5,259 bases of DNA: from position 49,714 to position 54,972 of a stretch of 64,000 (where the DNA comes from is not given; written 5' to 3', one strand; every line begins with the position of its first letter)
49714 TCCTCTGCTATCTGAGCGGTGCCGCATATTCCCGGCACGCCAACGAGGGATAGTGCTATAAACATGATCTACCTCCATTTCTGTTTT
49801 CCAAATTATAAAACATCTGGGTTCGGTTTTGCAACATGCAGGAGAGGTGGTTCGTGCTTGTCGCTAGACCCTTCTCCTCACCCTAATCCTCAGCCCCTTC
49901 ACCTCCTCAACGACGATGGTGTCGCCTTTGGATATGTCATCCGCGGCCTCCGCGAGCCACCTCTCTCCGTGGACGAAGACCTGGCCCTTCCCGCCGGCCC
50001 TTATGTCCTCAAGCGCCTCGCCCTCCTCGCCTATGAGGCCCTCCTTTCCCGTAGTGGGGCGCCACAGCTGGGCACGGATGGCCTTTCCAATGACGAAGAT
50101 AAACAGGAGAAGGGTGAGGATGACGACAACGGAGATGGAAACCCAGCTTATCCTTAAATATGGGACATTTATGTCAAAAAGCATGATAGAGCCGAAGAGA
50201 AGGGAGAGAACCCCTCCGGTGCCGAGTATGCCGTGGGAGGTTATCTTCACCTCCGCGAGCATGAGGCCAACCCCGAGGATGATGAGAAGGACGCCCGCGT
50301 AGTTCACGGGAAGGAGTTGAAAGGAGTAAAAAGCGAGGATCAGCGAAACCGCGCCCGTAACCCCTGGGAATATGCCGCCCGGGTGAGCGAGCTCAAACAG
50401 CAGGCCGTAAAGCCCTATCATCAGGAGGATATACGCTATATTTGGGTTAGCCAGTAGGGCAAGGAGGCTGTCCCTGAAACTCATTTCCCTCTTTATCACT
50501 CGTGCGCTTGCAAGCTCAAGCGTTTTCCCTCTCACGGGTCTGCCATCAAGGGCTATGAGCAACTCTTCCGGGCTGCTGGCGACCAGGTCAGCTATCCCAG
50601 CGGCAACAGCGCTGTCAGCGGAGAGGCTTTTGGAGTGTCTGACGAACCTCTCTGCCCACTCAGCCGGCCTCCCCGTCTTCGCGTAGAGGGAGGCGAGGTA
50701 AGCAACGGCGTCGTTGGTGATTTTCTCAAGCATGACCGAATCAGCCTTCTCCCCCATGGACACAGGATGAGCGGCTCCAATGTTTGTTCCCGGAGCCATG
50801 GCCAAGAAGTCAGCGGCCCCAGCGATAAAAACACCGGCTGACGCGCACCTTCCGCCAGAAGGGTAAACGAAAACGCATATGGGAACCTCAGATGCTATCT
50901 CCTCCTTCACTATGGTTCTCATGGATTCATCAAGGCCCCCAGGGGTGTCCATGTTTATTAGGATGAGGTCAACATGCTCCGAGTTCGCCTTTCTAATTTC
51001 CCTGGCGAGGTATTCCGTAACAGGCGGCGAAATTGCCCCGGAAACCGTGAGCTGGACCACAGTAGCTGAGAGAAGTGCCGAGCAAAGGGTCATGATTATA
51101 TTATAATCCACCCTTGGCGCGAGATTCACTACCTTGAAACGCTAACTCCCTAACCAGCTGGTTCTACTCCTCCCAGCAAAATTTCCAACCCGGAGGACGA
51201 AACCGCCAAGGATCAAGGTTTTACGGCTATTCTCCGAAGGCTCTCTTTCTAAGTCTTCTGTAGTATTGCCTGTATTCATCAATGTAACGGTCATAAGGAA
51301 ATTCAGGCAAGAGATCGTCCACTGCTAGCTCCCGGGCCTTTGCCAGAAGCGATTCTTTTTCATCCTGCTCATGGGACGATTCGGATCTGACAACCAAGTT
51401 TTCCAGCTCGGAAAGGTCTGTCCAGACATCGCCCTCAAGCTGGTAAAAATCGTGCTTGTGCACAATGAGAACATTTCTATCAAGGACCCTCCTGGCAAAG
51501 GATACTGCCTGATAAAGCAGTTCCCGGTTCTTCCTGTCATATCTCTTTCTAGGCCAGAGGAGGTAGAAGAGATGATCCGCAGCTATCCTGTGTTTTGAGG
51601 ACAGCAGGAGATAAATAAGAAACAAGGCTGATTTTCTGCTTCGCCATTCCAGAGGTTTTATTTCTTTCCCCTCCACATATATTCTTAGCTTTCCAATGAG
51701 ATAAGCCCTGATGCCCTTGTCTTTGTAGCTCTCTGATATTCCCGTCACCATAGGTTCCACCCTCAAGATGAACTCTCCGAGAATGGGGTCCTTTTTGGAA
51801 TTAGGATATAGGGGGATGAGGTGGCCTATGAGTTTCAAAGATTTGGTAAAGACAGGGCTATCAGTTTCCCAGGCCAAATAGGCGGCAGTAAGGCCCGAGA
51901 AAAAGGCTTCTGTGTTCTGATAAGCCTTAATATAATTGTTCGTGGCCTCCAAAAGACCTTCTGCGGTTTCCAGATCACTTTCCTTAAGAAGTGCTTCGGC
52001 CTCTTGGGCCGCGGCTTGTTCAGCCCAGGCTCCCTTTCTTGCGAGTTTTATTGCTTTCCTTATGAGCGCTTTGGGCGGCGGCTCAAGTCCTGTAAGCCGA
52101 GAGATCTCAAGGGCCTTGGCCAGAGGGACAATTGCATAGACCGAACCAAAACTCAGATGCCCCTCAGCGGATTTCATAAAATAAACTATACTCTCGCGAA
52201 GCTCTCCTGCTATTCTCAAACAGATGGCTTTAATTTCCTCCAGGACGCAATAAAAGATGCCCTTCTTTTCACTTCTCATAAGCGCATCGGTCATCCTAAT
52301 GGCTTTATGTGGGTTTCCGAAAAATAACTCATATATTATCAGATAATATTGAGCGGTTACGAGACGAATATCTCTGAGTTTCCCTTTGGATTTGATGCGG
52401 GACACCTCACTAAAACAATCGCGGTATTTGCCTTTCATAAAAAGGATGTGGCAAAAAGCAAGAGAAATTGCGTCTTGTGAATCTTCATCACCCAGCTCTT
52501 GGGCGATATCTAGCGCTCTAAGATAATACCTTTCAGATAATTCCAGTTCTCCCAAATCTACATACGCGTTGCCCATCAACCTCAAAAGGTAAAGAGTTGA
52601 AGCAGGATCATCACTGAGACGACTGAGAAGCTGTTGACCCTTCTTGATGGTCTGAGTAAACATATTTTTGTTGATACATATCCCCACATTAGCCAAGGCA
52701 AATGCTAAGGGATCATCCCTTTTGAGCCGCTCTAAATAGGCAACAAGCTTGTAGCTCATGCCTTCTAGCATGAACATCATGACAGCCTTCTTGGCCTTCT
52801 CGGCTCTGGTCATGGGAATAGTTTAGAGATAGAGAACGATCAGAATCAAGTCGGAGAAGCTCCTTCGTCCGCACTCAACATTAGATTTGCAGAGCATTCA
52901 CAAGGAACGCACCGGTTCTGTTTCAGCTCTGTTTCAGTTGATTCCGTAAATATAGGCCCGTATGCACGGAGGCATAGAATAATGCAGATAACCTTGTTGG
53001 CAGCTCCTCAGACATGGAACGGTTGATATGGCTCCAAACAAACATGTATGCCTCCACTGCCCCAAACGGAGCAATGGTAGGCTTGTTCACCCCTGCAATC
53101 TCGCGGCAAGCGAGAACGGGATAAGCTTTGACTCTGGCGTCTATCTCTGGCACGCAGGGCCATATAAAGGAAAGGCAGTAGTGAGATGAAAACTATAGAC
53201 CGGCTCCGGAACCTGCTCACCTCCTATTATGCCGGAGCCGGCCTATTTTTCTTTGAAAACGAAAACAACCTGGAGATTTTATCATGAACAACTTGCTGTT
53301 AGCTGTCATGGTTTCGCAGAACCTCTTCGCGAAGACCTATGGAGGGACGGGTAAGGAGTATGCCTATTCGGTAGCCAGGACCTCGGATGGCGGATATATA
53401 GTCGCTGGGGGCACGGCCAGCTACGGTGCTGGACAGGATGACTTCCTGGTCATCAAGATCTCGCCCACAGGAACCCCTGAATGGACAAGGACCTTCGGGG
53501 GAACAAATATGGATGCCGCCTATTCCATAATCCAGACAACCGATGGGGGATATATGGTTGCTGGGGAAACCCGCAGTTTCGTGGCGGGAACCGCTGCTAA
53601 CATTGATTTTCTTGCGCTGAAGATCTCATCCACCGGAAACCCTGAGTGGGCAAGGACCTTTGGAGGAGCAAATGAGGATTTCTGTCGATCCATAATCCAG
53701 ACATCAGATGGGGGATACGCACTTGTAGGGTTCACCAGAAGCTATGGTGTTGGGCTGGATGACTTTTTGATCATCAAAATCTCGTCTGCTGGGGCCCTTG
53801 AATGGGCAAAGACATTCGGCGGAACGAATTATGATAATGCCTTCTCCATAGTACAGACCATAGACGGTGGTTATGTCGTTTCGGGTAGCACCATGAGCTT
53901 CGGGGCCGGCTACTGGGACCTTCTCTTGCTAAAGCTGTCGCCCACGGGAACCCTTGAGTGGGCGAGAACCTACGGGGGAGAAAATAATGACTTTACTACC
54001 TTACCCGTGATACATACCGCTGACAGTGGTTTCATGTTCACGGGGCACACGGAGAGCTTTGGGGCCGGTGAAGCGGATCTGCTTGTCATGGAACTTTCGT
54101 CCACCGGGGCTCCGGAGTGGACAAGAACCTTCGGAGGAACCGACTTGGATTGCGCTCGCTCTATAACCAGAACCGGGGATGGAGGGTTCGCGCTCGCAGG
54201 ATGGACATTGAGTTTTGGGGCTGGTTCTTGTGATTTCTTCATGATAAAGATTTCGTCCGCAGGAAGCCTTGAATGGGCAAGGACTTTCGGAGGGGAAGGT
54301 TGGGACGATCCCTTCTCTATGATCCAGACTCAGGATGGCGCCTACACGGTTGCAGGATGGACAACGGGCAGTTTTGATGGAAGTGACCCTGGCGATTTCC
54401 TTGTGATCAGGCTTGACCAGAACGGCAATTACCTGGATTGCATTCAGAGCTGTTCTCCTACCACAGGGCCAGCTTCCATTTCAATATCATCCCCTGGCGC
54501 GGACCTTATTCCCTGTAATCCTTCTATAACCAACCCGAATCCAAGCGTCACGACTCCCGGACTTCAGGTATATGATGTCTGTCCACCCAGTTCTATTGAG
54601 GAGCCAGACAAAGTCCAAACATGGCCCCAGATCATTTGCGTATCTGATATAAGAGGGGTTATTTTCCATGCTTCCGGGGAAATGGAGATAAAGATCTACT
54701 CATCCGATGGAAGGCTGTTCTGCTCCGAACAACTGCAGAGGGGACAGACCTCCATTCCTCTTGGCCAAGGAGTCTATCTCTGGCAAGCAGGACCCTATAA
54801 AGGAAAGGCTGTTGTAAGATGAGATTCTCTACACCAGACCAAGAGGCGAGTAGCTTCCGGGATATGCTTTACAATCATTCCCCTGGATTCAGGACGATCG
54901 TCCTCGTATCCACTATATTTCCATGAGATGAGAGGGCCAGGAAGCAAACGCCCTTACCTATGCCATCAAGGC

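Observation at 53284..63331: Tandem multigene family of SBBP-like beta-propeller / T9SS-CTD proteins with nucleotide-identical 5' and 3' ends (concerted evolution)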

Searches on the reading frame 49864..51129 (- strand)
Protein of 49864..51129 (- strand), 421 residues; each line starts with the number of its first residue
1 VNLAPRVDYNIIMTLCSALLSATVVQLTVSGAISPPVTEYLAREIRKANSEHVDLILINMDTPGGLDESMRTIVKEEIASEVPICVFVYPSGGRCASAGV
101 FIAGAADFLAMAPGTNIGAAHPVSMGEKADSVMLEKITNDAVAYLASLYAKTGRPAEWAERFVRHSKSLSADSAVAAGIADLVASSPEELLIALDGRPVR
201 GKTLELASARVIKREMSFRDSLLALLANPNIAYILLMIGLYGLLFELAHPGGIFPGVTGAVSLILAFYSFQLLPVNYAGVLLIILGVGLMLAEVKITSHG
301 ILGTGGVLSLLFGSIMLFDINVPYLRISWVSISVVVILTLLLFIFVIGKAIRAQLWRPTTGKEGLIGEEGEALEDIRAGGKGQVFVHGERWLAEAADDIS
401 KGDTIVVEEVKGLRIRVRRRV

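Call 43: search_protein_families(library=pfam, proteins=[window:49864-51129:-], max_evalue=0.001)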
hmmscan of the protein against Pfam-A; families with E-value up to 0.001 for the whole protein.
window:49864-51129:- (421 aa): 3 families
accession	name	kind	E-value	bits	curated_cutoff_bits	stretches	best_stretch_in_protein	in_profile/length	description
PF24961.1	NfeD_membrane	-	4.6e-28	98.1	26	1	230-347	1-118/119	NfeD integral membrane domain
PF25145.1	NfeD1b_N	-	6.6e-16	58.9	40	1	24-141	2-121/189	NfeD1b, N-terminal domain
PF01957.25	NfeD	-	1.2e-12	48.3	29.1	1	363-419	2-57/57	NfeD-like C-terminal, partner-binding domain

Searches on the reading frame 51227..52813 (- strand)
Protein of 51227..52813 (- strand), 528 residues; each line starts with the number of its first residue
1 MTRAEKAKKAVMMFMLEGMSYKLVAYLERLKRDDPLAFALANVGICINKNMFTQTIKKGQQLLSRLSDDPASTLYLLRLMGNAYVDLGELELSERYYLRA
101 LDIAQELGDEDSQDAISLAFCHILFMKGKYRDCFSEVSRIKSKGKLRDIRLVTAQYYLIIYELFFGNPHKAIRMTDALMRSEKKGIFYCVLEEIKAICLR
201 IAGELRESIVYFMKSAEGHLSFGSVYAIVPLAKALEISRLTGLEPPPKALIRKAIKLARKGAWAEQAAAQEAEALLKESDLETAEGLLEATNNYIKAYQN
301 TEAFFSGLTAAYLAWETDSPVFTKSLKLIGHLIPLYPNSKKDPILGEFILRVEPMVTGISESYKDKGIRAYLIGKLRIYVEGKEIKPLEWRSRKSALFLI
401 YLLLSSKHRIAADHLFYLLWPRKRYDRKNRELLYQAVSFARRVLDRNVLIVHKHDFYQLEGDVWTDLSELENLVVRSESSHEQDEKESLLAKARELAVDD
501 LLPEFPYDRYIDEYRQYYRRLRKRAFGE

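Call 43: search_protein_families(library=pfam, proteins=[window:51227-52813:-], max_evalue=0.001)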
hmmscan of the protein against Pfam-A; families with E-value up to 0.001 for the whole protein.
window:51227-52813:- (528 aa): 1 family
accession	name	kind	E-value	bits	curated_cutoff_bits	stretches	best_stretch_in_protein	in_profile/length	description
PF13424.12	TPR_12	-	4.5e-05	24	30.1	1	75-118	4-48/77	Tetratricopeptide repeat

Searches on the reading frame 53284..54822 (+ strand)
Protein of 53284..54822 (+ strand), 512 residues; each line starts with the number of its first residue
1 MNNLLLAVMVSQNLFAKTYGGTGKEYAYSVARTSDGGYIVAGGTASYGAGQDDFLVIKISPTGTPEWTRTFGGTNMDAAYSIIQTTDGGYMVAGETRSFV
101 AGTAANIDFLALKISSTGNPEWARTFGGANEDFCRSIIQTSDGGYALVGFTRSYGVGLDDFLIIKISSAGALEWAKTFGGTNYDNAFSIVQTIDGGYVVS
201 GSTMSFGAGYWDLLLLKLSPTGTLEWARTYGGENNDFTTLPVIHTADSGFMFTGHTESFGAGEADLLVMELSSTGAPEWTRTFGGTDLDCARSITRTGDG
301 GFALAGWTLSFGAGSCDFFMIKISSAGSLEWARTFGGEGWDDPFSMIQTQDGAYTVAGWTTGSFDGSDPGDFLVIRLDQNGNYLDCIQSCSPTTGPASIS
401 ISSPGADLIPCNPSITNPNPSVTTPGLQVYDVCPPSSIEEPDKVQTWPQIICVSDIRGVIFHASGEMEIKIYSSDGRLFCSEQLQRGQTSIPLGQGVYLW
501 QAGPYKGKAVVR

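Call 3: search_protein_families(library=pfam, proteins=[window:53284-54822:+], max_evalue=0.01)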
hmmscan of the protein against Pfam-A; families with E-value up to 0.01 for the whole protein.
window:53284-54822:+ (512 aa): 2 families
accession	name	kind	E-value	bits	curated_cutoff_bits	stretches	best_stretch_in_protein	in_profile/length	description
PF17164.10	DUF5122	-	5.9e-07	30.1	27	0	34-65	2-32/36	Domain of unknown function (DUF5122) beta-propeller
PF08931.15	Caudo_bapla_RBP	-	0.0013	19.2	26.7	0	150-234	11-88/101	Lactophage receptor-binding protein C-terminal head domain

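Call 4: search_protein_families(library=ncbifam, proteins=[window:53284-54822:+], max_evalue=0.01)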
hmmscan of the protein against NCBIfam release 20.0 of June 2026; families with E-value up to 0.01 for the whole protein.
window:53284-54822:+ (512 aa): 3 families
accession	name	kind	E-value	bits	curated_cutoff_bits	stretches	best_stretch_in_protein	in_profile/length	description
TIGR02608.1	delta_60_rpt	domain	6.8e-14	51.5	76.5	1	26-65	2-40/55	delta-60 repeat domain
NF047494.1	Lepto_SBBP_lipo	equivalog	2.5e-13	49.5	400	1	38-288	143-424/466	SBBP repeat beta-propeller lipoprotein, LipL53 family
NF011369.0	PRK14788.1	equivalog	0.00072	19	200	0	98-142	136-178/213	lipoprotein signal peptidase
